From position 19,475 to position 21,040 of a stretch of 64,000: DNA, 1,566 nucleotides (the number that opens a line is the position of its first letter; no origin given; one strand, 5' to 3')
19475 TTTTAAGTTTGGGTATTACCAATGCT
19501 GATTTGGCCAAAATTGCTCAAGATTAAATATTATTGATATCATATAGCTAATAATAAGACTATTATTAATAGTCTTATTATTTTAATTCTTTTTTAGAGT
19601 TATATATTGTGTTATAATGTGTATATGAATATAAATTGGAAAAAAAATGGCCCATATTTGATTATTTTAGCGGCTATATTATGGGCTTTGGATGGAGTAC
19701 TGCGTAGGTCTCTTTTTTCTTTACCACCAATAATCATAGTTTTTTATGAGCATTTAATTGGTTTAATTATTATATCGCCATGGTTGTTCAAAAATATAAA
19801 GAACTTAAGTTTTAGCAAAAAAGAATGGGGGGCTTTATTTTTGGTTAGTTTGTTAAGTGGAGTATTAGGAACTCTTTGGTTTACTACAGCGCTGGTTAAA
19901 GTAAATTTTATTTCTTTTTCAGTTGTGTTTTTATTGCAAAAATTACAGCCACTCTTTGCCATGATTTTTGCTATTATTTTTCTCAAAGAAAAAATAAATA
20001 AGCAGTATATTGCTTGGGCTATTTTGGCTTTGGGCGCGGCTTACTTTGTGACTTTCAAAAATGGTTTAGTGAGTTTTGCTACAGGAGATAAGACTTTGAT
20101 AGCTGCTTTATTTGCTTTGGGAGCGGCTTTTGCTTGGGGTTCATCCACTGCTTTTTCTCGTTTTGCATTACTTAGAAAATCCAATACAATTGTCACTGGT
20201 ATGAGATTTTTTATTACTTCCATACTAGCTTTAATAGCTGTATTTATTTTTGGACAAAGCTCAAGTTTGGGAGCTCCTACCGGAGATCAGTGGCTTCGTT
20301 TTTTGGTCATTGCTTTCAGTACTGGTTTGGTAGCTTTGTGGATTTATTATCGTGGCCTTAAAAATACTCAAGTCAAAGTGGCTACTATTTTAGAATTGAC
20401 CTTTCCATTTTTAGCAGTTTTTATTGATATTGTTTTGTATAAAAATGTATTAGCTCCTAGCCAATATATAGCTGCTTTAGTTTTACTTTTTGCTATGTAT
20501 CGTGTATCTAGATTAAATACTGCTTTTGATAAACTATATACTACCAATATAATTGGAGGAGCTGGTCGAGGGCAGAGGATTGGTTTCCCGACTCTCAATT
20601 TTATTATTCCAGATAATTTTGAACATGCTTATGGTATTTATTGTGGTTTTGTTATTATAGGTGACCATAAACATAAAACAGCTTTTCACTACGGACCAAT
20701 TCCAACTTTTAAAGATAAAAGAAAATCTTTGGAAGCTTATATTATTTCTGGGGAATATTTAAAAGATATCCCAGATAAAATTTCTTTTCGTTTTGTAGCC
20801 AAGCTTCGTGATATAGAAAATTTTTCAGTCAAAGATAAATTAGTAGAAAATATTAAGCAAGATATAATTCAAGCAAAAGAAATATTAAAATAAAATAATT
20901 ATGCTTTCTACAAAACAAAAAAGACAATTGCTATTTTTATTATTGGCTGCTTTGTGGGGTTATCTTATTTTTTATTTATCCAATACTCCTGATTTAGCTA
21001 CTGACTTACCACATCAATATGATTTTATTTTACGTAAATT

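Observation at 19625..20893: Membrane transporter (DMT/EamA fold) fused in-frame to a riboflavin kinase domain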

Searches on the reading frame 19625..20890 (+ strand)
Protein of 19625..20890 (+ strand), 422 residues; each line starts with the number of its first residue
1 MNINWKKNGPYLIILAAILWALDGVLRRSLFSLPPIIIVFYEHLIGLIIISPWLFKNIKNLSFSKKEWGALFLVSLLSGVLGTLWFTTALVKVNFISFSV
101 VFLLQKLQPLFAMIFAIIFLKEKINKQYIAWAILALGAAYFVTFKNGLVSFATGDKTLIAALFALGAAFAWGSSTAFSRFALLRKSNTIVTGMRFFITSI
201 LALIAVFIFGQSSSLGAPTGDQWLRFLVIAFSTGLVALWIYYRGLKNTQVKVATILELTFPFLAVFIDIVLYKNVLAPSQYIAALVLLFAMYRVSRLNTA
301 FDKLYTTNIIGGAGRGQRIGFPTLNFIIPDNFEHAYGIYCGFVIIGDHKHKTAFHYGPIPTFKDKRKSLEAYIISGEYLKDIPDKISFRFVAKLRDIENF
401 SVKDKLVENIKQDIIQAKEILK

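Call 3: search_protein_families(library=pfam, proteins=[window:19625-20890:+], max_evalue=0.1)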
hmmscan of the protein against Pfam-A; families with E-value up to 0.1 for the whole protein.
window:19625-20890:+ (422 aa): 2 families
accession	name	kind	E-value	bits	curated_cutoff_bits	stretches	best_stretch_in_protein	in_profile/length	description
PF00892.27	EamA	-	1.1e-35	123.3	28.2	2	9-143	3-134/135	EamA-like transporter family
PF01687.23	Flavokinase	-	3.7e-20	72.8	19.6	1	307-421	9-124/124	Riboflavin kinase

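Call 4: search_protein_families(library=ncbifam, proteins=[window:19625-20890:+], max_evalue=0.1)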
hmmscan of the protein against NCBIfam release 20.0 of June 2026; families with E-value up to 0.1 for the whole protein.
window:19625-20890:+ (422 aa): 9 families
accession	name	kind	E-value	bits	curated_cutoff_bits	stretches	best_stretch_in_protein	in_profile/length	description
NF004160.0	PRK05627.1-3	equivalog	7.7e-17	60.9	295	1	306-422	195-320/325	bifunctional riboflavin kinase/FAD synthetase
TIGR00950.1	2A78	equivalog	2.6e-16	59.9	230.2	1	33-290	16-262/264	carboxylate/amino acid/amine transporter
NF004162.0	PRK05627.1-5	equivalog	2.1e-15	56.9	241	1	247-421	125-299/304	bifunctional riboflavin kinase/FAD synthetase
TIGR00083.1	ribF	equivalog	3.1e-12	46.5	184.35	1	308-421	174-289/290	riboflavin biosynthesis protein RibF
NF004159.0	PRK05627.1-2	equivalog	2.2e-10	40.1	306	1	308-421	193-307/326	bifunctional riboflavin kinase/FAD synthetase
NF004158.0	PRK05627.1-1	equivalog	3.4e-10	39.7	396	1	308-415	191-298/304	bifunctional riboflavin kinase/FAD synthetase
NF004161.0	PRK05627.1-4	equivalog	1.2e-09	37.6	461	1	302-420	187-310/324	bifunctional riboflavin kinase/FAD synthetase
NF004163.0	PRK05627.1-6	equivalog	2.5e-07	30.1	315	1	309-421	195-307/313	bifunctional riboflavin kinase/FAD synthetase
NF008432.0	PRK11272.1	equivalog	1.2e-05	24.7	270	1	25-296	28-287/294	drug/metabolite exporter YedA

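Call 5: search_solved_structures(query=window:19625-20890:+, max_evalue=1, show_alignments=3)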
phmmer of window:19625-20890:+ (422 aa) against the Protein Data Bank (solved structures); distinct sequences matched with E-value up to 1: 14.
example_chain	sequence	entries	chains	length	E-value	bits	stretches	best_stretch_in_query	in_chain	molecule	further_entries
7b0k_A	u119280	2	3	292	2e-08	37.2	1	7-292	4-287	Drug/metabolite transporter (DMT) superfamily permease | LicB protein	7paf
1nb0_A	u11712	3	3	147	4.5e-08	36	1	308-421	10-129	hypothetical protein FLJ11149 | RIBOFLAVIN KINASE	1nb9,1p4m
1q9s_A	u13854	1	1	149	4.7e-08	36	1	308-421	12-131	hypothetical protein FLJ11149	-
5a88_A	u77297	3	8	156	4.5e-06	29.4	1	306-420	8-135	RIBOFLAVIN BIOSYNTHESIS PROTEIN RIBF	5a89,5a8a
5fo0_A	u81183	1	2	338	4.7e-06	29.4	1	294-420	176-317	RIBOFLAVIN BIOSYNTHESIS PROTEIN RIBF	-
2x0k_A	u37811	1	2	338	4.7e-06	29.4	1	294-420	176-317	RIBOFLAVIN BIOSYNTHESIS PROTEIN RIBF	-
4uze_A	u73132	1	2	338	4.8e-06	29.4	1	294-420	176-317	RIBOFLAVIN BIOSYNTHESIS PROTEIN RIBF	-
4uzf_A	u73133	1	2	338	4.8e-06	29.3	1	294-420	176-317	RIBOFLAVIN BIOSYNTHESIS PROTEIN RIBF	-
3zug_A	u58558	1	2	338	1.2e-05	28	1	294-420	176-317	RIBOFLAVIN BIOSYNTHESIS PROTEIN RIBF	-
5fo1_A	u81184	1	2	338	1.6e-05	27.6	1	294-420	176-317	RIBOFLAVIN BIOSYNTHESIS PROTEIN RIBF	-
5fnz_A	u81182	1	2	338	2.3e-05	27.1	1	294-420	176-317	RIBOFLAVIN BIOSYNTHESIS PROTEIN RIBF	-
3op1_A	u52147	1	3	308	4.5e-05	26.2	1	309-413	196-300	Macrolide-efflux protein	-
1n05_A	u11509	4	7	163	0.00026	23.6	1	305-416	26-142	putative Riboflavin kinase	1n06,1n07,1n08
5i20_A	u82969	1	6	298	0.0003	23.4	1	14-285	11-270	Uncharacterized protein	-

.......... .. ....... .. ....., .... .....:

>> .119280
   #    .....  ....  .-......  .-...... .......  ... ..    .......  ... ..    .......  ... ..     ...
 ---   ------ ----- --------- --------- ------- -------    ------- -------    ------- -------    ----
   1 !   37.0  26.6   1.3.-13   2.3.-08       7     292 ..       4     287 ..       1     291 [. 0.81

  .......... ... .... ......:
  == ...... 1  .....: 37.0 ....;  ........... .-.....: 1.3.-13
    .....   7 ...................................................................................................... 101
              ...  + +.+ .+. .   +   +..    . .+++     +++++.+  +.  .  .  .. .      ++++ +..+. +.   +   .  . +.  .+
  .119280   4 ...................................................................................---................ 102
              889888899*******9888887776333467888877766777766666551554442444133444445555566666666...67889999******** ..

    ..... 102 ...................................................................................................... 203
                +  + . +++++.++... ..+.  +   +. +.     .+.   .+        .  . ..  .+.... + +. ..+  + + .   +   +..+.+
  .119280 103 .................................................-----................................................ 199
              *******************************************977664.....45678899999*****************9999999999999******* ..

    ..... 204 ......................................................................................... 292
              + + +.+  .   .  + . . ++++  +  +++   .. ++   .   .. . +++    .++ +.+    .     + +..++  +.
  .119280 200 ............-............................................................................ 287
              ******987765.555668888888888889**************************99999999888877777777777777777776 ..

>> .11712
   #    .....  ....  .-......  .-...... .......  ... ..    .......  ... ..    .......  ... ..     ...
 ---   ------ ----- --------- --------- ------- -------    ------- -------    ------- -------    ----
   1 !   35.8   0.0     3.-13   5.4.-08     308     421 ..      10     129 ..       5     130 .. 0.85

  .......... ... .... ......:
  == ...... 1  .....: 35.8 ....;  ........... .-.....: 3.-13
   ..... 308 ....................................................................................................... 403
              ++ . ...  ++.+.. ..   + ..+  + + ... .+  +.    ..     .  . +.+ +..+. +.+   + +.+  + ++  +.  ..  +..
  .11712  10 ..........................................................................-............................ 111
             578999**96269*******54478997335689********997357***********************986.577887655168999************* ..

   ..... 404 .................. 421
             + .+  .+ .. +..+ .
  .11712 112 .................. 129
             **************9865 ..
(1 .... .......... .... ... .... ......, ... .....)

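Call 8: find_homologous_proteins(query=window:19625-20890:+)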
Query window:19625-20890:+ (422 aa): 2318 proteins with E <= 0.001 among 8000 candidates; the best 120 are listed.
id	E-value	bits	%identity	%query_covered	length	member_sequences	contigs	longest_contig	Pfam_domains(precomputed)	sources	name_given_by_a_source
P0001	4.9e-271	917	100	100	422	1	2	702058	PF00892.27,PF01687.24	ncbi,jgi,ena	ncbi:MAG: EamA family transporter [Patescibacteria group bacterium]|jgi:drug/metabolite transporter 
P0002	1.7e-239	813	86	100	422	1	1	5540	PF00892.27,PF01687.24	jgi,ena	-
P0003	3.5e-238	809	86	100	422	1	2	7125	PF00892.27,PF01687.24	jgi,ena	-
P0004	4.3e-236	802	86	100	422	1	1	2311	PF00892.27,PF01687.24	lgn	-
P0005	1.3e-231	787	82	100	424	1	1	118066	PF00892.27,PF01687.24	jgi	jgi:drug/metabolite transporter (DMT)-like permease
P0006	6.5e-231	785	85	100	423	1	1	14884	PF00892.27,PF01687.24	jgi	jgi:drug/metabolite transporter (DMT)-like permease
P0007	3.0e-227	773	84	100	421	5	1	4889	PF00892.27,PF01687.24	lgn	-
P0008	3.4e-227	773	83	99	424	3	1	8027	PF00892.27,PF01687.24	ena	-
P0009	2.4e-226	770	83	99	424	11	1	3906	PF00892.27,PF01687.24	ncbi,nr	ncbi:MAG: EamA family transporter [Candidatus Komeilibacteria bacterium]|nr:EamA family transporter 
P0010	4.9e-224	762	82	100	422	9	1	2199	PF00892.27,PF01687.24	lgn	-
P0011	3.4e-219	746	81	100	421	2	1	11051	PF00892.27,PF01687.24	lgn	-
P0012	3.8e-217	740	81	97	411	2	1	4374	PF00892.27,PF01687.24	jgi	-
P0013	6.1e-208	709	78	97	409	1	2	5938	PF00892.27,PF01687.24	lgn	-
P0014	3.1e-202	690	73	100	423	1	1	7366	PF00892.27,PF01687.24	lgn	-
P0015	4.2e-197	674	72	99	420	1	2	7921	PF00892.27,PF01687.24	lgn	-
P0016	1.8e-194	665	71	99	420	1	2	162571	PF00892.27,PF01687.24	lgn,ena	-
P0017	1.8e-188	645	70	99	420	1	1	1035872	PF00892.27,PF01687.24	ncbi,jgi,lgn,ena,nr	ncbi:EamA family transporter [Patescibacteria group bacterium]|nr:EamA family transporter [Patesciba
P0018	7.0e-185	633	70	98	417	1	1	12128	PF00892.27,PF01687.24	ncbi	-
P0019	5.3e-180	617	68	99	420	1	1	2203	PF00892.27,PF01687.24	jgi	-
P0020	9.8e-175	600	65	99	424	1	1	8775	PF00892.27,PF01687.24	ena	-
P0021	3.9e-173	595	72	88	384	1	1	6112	PF00892.27,PF01687.24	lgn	-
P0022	4.0e-173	595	66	99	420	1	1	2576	PF00892.27,PF01687.24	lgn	-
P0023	1.2e-171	590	64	99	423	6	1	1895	PF00892.27,PF01687.24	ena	-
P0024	4.0e-171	588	65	99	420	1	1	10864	PF00892.27,PF01687.24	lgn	-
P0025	5.0e-170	584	64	99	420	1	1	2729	PF00892.27,PF01687.24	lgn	-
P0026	8.0e-164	564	62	100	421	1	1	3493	PF00892.27,PF01687.24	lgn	-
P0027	1.2e-148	514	57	99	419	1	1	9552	PF00892.27,PF01687.24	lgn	-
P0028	6.1e-146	505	59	98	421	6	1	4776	PF00892.27,PF01687.24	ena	-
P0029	2.0e-144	500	55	99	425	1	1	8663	PF00892.27,PF01687.24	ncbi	-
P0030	5.3e-144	499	56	100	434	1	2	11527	PF00892.27,PF01687.24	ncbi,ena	ncbi:MAG: EamA family transporter [Patescibacteria group bacterium]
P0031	4.1e-143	496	56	98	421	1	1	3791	PF00892.27,PF01687.24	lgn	-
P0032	7.2e-143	495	56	98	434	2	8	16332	PF00892.27,PF01687.24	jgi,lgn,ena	-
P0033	7.9e-141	488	56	100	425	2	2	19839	PF00892.27,PF01687.24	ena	-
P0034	7.7e-138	478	55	98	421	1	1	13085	PF00892.27,PF01687.24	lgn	-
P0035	1.0e-137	478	56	98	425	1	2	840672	PF00892.27,PF01687.24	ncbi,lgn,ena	-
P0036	2.7e-137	477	54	98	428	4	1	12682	PF00892.27,PF01687.24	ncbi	ncbi:MAG TPA: EamA family transporter [Candidatus Paceibacterota bacterium]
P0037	2.4e-134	467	52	99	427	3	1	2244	PF00892.27,PF01687.24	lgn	-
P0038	6.5e-133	462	55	99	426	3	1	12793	PF00892.27,PF01687.24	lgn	-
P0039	9.0e-133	462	53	99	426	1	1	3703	PF00892.27,PF13536.14,PF01687.24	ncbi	ncbi:MAG: EamA family transporter [Candidatus Liptonbacteria bacterium]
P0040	2.8e-132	460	53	98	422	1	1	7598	PF00892.27,PF01687.24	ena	-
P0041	2.8e-131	457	54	99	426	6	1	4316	PF00892.27,PF01687.24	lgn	-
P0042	1.1e-130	455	54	98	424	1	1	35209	PF00892.27,PF01687.24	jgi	jgi:drug/metabolite transporter (DMT)-like permease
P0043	2.1e-130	454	54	98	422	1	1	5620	PF00892.27,PF01687.24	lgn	-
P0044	6.3e-128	446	53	98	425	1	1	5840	PF00892.27,PF01687.24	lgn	-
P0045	9.0e-128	445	52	98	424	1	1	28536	PF00892.27,PF01687.24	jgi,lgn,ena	-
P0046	1.4e-127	445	52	99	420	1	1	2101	PF00892.27,PF01687.24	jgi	jgi:drug/metabolite transporter (DMT)-like permease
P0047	3.4e-126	440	52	97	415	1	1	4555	PF00892.27,PF01687.24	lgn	-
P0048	3.6e-126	440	53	98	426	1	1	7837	PF00892.27,PF01687.24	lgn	-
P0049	2.7e-124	434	69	70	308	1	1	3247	PF00892.27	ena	-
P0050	4.5e-124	433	54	98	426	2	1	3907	PF00892.27,PF01687.24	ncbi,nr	ncbi:EamA family transporter [Candidatus Gottesmanbacteria bacterium]|nr:EamA family transporter [Ca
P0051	2.5e-123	431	53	98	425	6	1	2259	PF00892.27,PF01687.24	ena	-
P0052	2.5e-123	431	54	96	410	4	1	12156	PF00892.27,PF01687.24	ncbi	-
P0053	6.7e-123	429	68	70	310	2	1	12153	PF00892.27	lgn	-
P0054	3.6e-122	427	68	69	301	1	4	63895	PF00892.27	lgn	-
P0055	5.0e-121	423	69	69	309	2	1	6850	PF00892.27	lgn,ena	-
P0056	1.8e-120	421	51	98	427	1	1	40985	PF00892.27,PF01687.24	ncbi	-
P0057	2.5e-120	421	52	98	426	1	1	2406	PF00892.27,PF01687.24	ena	-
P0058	3.7e-120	420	52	98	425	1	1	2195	PF00892.27,PF01687.24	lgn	-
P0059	4.0e-120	420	51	99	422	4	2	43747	PF00892.27,PF01687.24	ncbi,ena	ncbi:MAG: EamA family transporter [Patescibacteria group bacterium]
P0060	5.3e-120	420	67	69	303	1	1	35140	PF00892.27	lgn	-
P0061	8.8e-120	419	51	98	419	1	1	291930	PF00892.27,PF01687.24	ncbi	-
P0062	1.9e-119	418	49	98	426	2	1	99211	PF00892.27,PF01687.24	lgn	-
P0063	9.8e-119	415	51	98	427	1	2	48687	PF00892.27,PF01687.24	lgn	-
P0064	1.2e-118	415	67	69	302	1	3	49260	PF00892.27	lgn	-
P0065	7.3e-118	413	50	98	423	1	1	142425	PF00892.27,PF01687.24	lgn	-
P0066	1.2e-117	412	50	98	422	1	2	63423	PF00892.27,PF01687.24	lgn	-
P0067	1.3e-117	412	68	69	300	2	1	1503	PF00892.27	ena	-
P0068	5.1e-117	410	48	98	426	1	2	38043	PF00892.27,PF01687.24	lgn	-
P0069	5.5e-117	410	50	96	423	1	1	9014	PF00892.27,PF01687.24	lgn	-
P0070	7.6e-117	409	51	98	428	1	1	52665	PF00892.27,PF01687.24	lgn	-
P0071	4.6e-116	407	51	98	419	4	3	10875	PF00892.27,PF01687.24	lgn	-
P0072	6.0e-115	403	67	69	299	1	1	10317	PF00892.27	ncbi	-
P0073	2.1e-114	401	50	98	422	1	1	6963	PF00892.27,PF01687.24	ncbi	-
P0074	3.3e-114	401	66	70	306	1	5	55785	PF00892.27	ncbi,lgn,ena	ncbi:MAG: DMT family transporter [Patescibacteria group bacterium]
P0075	4.2e-114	400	66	69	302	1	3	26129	PF00892.27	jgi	jgi:drug/metabolite transporter (DMT)-like permease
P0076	5.7e-114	400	49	98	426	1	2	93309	PF00892.27,PF01687.24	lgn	-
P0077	6.8e-114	399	50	98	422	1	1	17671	PF00892.27,PF01687.24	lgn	-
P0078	1.1e-113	399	64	71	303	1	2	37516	PF00892.27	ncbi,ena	ncbi:MAG: DMT family transporter [Patescibacteria group bacterium]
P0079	1.1e-113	399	48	98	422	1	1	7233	PF00892.27,PF01687.24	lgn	-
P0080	1.6e-112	395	48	98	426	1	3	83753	PF00892.27,PF01687.24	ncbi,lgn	-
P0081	1.8e-112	395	49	98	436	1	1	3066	PF00892.27,PF01687.24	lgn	-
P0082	2.1e-112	395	65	70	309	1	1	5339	PF00892.27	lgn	-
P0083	2.6e-112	394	68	69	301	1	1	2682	PF00892.27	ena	-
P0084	3.2e-112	394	67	69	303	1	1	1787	PF00892.27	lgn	-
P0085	3.2e-112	394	68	69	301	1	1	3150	PF00892.27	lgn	-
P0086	5.7e-112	393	65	69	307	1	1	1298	PF00892.27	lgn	-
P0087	6.3e-112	393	67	69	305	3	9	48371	PF00892.27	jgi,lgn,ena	-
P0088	1.9e-111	391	65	71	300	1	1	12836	PF00892.27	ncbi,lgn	-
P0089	1.9e-111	391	63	72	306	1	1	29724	PF00892.27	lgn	-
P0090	1.9e-111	391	67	69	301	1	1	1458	PF00892.27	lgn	-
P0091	2.0e-111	391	65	70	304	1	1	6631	PF00892.27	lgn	-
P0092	4.2e-111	390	67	69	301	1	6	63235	PF00892.27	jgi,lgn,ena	-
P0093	4.5e-111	390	64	68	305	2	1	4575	PF00892.27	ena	-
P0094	9.5e-111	389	65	69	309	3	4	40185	PF00892.27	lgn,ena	-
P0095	1.0e-110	389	66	69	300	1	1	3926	PF00892.27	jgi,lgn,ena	-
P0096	1.4e-110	389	63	70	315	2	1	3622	PF00892.27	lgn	-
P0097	1.6e-110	388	66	69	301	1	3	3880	PF00892.27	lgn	-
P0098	2.0e-110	388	63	69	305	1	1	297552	PF00892.27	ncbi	-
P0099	2.5e-110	388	64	68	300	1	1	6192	PF00892.27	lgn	-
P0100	3.0e-110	387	64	69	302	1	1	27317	PF00892.27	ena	-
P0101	7.5e-110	386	49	98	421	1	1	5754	PF00892.27,PF01687.24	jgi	jgi:drug/metabolite transporter (DMT)-like permease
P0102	8.0e-110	386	66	69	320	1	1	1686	PF00892.27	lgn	-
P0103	1.6e-109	385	61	73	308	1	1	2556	PF00892.27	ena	-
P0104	1.8e-109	385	66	68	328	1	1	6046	PF00892.27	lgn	-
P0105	2.1e-109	385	65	69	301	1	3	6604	PF00892.27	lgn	-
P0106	2.8e-109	384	64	69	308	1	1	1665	PF00892.27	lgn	-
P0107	3.3e-109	384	62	70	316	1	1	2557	PF00892.27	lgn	-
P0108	6.1e-109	383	63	70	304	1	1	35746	PF00892.27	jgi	jgi:drug/metabolite transporter (DMT)-like permease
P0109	9.8e-109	382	63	69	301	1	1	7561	PF00892.27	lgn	-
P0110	1.2e-108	382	62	69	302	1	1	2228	PF00892.27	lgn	-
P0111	1.3e-108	382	64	70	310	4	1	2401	PF00892.27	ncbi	-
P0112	1.5e-108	382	65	69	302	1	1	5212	PF00892.27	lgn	-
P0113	1.6e-108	382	63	71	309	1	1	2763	PF00892.27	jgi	jgi:drug/metabolite transporter (DMT)-like permease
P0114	1.6e-108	382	65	69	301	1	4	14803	PF00892.27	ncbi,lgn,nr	ncbi:MAG: DMT family transporter [Candidatus Chisholmbacteria bacterium]|nr:DMT family transporter [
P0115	1.8e-108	382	63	69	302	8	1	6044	PF00892.27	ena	-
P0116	2.1e-108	381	64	71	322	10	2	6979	PF00892.27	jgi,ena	-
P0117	2.3e-108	381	65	70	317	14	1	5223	PF00892.27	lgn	-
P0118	2.7e-108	381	65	69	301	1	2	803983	PF00892.27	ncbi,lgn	-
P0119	3.5e-108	381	47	99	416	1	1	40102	PF00892.27,PF01687.24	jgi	jgi:drug/metabolite transporter (DMT)-like permease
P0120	3.6e-108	381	49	98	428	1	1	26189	PF00892.27,PF01687.24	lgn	-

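Call 10: find_encoding_contigs(protein=P0001, flank=10000, max_places=2)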
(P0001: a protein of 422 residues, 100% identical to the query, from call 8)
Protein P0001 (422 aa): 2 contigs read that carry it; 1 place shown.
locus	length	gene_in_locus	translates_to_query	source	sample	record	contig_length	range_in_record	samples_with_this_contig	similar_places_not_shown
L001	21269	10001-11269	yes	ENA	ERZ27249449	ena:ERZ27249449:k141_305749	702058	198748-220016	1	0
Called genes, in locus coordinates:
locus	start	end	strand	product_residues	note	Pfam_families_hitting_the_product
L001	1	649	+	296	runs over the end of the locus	PF14341:PilX_N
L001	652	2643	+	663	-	PF22745:Nlig-Ia, PF01653:DNA_ligase_aden, PF03120:OB_DNA_ligase, PF03119:DNA_ligase_ZBD, PF12826:HHH_2, PF14520:HHH_5 (weak), PF12738:PTCB-BRCT (faint), PF00533:BRCT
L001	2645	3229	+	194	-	-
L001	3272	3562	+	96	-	PF02686:GatC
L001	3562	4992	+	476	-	PF01425:Amidase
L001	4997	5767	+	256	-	PF13462:Thioredoxin_4, PF01323:DSBA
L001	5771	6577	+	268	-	PF01790:LGT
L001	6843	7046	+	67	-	-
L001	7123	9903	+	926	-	-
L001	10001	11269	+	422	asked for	PF00892:EamA, PF01687:Flavokinase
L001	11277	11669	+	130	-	PF04892:VanZ-LLP1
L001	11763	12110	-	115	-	PF00453:Ribosomal_L20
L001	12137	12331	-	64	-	PF01632:Ribosomal_L35p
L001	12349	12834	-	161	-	PF05198:IF3_N, PF00707:IF3_C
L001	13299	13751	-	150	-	PF01668:SmpB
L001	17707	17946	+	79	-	PF04973:NMN_transporter (weak)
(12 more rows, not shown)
